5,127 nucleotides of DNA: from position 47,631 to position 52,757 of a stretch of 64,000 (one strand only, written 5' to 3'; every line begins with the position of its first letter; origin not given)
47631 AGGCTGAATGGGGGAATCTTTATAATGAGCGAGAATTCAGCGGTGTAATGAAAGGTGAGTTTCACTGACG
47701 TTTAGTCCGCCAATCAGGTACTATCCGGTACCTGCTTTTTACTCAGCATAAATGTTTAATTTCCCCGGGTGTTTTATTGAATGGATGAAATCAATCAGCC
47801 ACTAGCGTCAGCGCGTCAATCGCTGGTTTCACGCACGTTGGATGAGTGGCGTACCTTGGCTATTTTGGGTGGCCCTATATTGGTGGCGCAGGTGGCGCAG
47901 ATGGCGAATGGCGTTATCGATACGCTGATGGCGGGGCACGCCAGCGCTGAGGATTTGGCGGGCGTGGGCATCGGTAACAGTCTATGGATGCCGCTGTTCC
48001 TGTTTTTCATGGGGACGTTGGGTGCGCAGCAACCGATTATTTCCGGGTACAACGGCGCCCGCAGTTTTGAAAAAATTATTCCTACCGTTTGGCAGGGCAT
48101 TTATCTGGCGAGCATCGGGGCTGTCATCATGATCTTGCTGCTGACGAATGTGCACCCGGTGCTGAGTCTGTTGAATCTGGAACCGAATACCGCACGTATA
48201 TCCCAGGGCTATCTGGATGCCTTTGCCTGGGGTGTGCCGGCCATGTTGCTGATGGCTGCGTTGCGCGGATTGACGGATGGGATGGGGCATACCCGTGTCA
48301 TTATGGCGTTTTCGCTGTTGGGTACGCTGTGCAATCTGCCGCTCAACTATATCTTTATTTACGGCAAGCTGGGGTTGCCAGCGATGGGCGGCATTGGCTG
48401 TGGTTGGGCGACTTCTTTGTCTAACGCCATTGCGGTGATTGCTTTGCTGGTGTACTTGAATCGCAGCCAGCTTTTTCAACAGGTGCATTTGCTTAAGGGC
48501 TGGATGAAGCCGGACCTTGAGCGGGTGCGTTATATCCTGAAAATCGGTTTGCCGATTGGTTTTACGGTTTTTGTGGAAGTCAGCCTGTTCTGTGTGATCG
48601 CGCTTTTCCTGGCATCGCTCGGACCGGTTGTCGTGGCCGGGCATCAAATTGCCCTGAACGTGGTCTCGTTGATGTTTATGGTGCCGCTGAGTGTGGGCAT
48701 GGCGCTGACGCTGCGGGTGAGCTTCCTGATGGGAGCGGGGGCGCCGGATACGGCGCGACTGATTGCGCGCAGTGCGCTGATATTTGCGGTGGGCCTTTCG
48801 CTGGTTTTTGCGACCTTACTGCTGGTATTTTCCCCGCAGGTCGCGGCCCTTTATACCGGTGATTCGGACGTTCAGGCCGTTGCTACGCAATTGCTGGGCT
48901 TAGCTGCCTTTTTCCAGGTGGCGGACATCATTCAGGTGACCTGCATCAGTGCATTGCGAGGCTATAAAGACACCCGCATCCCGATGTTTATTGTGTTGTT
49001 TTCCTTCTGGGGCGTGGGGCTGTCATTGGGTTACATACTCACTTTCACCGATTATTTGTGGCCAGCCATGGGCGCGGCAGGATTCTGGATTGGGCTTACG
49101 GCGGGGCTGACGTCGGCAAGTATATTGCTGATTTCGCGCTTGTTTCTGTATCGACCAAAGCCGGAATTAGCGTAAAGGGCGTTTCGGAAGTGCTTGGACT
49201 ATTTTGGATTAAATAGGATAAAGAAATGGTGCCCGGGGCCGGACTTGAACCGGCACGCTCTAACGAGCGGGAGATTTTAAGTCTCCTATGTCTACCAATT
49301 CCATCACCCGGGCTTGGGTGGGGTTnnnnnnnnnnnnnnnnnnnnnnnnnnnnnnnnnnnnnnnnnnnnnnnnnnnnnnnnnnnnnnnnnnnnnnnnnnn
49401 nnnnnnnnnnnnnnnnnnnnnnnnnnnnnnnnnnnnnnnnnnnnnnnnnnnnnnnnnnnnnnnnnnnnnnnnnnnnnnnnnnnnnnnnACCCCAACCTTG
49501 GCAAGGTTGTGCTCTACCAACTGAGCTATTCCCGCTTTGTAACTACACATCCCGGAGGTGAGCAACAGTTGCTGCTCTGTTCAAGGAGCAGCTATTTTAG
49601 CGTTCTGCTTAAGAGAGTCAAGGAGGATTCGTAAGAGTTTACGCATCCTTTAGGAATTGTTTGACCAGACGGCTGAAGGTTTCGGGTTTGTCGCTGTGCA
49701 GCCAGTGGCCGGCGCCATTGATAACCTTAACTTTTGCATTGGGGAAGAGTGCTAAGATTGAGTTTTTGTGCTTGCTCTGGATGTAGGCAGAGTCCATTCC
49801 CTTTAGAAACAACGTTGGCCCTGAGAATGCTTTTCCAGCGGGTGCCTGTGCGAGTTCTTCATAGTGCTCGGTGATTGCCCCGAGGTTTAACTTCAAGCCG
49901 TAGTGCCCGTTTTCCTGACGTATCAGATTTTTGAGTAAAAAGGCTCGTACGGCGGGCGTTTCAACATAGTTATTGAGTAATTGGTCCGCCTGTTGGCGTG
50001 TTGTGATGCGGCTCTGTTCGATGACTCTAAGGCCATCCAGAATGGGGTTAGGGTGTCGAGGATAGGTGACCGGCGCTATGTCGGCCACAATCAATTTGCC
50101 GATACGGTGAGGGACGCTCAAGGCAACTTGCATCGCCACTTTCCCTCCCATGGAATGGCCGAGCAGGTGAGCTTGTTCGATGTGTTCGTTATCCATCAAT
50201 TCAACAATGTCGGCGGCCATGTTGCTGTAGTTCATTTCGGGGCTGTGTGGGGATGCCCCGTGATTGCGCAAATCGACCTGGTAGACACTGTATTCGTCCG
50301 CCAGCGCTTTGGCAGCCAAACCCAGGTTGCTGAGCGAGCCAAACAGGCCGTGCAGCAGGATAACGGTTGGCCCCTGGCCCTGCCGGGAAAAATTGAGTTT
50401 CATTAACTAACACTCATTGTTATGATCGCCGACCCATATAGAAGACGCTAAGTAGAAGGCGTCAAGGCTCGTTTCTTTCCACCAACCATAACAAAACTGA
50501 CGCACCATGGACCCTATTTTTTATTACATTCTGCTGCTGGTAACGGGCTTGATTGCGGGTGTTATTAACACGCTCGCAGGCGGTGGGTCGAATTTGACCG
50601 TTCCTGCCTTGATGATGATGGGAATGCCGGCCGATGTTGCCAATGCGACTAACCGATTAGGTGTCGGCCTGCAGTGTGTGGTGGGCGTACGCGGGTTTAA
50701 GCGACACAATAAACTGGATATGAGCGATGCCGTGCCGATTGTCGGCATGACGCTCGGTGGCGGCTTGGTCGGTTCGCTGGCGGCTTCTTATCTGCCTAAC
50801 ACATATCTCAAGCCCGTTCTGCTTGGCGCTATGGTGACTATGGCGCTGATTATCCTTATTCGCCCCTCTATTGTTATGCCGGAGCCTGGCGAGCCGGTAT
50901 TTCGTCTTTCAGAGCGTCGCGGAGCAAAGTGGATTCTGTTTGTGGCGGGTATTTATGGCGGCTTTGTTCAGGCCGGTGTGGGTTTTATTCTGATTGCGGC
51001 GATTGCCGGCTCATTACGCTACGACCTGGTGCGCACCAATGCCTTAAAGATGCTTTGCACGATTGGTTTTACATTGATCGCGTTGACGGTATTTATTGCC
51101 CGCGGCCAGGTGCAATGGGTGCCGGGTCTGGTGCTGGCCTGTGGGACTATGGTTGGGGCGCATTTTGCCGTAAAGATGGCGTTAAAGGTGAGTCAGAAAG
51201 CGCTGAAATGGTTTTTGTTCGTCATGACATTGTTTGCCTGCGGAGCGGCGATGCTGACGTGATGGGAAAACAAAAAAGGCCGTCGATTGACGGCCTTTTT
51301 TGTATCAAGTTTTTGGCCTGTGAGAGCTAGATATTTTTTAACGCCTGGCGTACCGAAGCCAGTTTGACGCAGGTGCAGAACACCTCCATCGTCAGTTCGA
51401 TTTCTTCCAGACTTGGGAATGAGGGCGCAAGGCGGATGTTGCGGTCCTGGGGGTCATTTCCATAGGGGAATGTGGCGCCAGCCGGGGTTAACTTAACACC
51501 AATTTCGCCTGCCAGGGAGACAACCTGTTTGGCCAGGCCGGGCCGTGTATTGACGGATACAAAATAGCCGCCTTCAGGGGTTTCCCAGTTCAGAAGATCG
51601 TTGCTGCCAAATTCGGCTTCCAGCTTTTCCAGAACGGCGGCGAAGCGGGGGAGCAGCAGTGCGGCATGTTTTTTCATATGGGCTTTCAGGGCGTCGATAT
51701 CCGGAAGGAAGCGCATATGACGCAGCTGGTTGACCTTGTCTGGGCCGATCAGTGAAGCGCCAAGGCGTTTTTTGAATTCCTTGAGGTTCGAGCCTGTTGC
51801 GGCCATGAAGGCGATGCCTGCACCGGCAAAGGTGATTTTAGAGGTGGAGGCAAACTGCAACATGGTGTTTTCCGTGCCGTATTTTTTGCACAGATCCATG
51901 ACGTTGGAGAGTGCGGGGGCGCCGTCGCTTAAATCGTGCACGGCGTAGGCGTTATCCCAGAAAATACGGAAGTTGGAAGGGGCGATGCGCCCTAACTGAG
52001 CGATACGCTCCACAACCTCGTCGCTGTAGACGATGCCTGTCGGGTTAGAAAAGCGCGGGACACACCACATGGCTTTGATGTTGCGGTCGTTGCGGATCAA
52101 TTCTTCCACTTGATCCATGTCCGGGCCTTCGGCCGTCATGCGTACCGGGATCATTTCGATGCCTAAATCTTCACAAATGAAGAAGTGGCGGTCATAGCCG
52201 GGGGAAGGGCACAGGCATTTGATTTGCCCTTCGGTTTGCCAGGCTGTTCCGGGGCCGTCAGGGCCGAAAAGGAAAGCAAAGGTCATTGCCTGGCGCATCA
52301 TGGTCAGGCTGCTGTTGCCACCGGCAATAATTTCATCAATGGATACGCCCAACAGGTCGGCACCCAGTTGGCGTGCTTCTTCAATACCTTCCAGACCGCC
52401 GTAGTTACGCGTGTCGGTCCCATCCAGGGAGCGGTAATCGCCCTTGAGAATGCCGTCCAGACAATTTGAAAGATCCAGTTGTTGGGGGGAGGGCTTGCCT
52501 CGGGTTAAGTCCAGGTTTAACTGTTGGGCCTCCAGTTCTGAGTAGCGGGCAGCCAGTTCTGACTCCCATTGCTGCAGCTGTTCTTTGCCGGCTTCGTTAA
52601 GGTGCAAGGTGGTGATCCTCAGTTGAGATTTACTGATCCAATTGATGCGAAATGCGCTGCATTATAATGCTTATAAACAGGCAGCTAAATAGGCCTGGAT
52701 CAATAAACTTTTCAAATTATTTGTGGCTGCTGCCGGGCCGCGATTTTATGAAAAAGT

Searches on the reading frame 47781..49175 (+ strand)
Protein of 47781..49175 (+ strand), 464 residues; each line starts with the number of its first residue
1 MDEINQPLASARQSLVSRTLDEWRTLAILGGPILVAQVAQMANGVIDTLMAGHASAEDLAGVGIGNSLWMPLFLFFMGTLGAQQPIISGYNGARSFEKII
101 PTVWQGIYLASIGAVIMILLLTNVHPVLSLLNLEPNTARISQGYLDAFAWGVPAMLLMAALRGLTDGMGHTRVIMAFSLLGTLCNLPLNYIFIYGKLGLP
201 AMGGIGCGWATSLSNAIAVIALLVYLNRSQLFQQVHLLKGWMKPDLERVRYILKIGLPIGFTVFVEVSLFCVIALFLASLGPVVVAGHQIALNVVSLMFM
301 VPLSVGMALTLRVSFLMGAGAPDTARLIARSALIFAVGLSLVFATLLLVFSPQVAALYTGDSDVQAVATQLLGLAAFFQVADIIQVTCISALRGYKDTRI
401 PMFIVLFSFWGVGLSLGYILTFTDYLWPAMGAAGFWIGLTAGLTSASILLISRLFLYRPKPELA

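Call 33: search_protein_families(library=pfam, proteins=[window:47781-49175:+], max_evalue=0.00001)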
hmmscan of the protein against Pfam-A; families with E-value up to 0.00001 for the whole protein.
window:47781-49175:+ (464 aa): 1 family
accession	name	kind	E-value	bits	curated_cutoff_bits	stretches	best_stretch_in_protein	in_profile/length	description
PF01554.23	MatE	-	6.6e-64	214.9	24.9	2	258-419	1-161/161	MatE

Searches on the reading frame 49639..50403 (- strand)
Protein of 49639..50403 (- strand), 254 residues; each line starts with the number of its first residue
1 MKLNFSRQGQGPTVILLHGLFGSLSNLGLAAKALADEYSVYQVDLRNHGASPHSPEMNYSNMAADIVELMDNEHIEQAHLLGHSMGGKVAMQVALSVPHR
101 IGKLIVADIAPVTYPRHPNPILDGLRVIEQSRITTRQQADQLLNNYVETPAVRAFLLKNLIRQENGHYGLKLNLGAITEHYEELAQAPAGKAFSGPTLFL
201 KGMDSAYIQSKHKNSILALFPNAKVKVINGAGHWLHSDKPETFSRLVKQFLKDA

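Call 33: search_protein_families(library=pfam, proteins=[window:49639-50403:-], max_evalue=0.00001)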
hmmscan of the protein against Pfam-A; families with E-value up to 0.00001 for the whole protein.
window:49639-50403:- (254 aa): 5 families
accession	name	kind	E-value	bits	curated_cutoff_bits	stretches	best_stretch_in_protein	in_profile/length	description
PF00561.26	Abhydrolase_1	-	1.4e-26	94.1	25.8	1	12-109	1-102/245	alpha/beta hydrolase fold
PF12697.13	Abhydrolase_6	-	1.5e-19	71.9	26.3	1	14-244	1-215/217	Alpha/beta hydrolase family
PF12146.15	Hydrolase_4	-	4.4e-14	52.8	27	1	13-239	6-238/239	Serine aminopeptidase, S33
PF07819.20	PGAP1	-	7.6e-10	39.4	24.3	0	64-117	77-134/233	PGAP1-like alpha/beta domain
PF00975.26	Thioesterase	-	8.5e-07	29.9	26.4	1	14-98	3-88/226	Thioesterase domain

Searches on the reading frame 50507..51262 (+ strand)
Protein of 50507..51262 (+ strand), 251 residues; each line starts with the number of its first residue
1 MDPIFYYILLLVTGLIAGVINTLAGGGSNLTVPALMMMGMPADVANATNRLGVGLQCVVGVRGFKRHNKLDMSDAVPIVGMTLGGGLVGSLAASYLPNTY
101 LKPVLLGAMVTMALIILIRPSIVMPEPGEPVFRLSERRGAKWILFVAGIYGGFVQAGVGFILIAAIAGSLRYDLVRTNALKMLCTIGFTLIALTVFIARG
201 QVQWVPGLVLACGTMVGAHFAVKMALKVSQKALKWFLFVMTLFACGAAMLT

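Call 33: search_protein_families(library=pfam, proteins=[window:50507-51262:+], max_evalue=0.00001)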
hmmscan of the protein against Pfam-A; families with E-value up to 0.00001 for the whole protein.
window:50507-51262:+ (251 aa): 1 family
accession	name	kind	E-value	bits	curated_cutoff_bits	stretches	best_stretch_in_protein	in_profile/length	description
PF01925.25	TauE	-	1.5e-39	136.5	32.6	1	10-245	1-234/237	Sulfite exporter TauE/SafE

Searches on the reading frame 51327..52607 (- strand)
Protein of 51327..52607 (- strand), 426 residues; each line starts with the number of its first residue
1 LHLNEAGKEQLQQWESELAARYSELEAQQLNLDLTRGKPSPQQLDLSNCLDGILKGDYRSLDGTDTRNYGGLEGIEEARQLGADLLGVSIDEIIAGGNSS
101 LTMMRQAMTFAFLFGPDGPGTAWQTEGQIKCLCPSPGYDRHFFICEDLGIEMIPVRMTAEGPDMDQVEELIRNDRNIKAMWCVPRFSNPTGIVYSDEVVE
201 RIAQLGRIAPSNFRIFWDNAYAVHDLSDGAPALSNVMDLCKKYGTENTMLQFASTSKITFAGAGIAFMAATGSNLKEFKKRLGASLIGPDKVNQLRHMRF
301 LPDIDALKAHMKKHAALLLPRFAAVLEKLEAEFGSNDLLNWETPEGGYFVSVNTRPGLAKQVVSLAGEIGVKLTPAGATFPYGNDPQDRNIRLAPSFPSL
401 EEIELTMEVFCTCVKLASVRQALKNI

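Call 33: search_protein_families(library=pfam, proteins=[window:51327-52607:-], max_evalue=0.00001)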
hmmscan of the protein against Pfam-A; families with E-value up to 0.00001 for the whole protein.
window:51327-52607:- (426 aa): 2 families
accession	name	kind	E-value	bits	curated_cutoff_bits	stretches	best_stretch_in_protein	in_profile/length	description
PF12897.13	Asp_aminotransf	-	4.1e-160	533.6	27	1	8-422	3-417/421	Aspartate amino-transferase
PF00155.27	Aminotran_1_2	-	5.1e-11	42.8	19.7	1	60-375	29-332/361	Aminotransferase class I and II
